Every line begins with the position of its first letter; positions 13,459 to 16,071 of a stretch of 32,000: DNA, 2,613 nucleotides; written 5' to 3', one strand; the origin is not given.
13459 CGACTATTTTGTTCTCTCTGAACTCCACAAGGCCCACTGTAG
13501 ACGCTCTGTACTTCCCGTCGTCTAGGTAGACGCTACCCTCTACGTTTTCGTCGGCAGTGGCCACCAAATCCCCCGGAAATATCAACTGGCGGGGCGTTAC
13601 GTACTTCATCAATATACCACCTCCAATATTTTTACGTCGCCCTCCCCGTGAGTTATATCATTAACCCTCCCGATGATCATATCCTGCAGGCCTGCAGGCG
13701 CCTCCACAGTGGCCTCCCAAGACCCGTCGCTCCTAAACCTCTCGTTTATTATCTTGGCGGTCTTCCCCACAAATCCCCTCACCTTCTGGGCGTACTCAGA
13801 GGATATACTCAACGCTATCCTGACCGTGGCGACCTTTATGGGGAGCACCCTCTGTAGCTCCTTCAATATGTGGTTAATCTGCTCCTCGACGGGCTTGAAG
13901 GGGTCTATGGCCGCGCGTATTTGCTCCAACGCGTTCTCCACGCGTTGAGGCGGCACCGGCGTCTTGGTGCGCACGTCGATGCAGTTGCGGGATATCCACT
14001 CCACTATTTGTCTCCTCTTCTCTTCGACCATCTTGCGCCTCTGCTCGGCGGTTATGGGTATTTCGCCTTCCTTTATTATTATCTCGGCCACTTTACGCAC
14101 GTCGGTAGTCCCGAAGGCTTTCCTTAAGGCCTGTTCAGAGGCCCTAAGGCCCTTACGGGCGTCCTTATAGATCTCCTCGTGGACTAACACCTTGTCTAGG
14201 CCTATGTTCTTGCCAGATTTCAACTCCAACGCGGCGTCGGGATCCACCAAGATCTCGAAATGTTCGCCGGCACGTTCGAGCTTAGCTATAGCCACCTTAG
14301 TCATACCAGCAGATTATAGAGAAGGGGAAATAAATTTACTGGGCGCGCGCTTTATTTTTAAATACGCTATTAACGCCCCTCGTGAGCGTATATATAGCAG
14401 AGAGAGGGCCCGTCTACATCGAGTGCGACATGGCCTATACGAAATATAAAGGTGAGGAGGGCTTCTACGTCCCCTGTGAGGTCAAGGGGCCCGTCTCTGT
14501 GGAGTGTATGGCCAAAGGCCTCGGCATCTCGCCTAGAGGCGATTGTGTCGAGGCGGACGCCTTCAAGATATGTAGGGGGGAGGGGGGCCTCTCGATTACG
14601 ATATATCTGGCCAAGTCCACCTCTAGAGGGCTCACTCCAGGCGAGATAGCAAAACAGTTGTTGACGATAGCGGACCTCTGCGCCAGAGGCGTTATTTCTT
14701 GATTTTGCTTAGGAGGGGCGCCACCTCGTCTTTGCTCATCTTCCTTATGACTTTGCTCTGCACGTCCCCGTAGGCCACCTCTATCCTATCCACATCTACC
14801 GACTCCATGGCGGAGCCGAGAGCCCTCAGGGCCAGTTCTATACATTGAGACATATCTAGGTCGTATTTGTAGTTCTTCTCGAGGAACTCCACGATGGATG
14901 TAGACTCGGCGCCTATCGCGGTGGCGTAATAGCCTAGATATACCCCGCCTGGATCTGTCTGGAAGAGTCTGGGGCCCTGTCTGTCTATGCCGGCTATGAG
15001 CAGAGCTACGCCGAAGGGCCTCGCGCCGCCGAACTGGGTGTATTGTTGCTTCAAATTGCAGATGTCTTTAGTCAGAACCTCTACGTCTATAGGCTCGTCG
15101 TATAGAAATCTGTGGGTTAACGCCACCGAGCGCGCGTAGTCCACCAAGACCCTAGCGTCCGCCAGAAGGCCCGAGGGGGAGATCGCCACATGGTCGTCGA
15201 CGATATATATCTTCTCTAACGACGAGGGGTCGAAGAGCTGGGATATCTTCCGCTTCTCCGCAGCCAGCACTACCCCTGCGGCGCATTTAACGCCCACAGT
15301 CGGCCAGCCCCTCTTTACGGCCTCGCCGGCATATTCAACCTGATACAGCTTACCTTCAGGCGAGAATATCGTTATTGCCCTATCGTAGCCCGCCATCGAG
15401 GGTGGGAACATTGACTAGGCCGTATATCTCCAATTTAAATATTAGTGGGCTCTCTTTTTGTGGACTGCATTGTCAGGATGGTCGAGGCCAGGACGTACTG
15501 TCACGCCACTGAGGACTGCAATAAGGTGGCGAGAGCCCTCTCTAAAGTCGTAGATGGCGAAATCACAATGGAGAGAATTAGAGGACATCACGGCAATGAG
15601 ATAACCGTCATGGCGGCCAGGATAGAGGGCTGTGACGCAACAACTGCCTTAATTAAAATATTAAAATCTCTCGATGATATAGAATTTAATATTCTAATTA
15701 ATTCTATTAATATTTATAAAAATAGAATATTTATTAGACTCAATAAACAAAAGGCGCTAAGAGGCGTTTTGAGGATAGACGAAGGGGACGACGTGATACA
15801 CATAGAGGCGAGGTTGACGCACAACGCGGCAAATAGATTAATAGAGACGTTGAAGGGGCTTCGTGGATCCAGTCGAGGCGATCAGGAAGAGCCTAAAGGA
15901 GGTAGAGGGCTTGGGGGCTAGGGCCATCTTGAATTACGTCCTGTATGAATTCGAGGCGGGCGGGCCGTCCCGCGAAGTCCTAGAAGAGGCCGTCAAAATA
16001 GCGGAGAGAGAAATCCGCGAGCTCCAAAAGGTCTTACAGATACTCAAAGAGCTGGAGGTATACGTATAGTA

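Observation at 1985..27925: About 20 sharp in-frame AT-rich islands (80-300 bp, ~20% G+C) embedded in otherwise GC-normal genes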

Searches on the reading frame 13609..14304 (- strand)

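Call 35: search_protein_families(library=pfam, proteins=[window:13609-14304:-], max_evalue=0.001)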
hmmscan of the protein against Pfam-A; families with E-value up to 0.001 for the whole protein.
window:13609-14304:- (231 aa): 3 families
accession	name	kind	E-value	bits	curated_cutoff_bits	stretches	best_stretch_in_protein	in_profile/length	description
PF01172.24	SBDS_N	-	2.5e-26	91.8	24.6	1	4-90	2-88/88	Shwachman-Bodian-Diamond syndrome (SBDS) N-terminal domain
PF09377.16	SBDS_domain_II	-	1.3e-23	83.1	27.2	1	98-159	1-62/62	SBDS protein, domain II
PF20268.4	SBDS_C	-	2.2e-13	50.4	27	1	161-228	1-70/71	SBDS protein, C-terminal domain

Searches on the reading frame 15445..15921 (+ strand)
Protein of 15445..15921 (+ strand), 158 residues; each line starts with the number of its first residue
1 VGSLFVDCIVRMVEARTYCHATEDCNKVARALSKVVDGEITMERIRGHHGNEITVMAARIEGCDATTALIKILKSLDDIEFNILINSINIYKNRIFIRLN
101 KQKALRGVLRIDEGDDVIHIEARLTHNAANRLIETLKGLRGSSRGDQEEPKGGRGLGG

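Call 34: search_protein_families(library=pfam, proteins=[window:15445-15921:+], max_evalue=0.001)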
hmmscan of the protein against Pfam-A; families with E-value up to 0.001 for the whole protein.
window:15445-15921:+ (158 aa): 1 family
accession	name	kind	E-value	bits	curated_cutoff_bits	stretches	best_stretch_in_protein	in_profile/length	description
PF01877.22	RNA_binding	-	5.6e-31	107.8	26.9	1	13-123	2-119/120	RNA binding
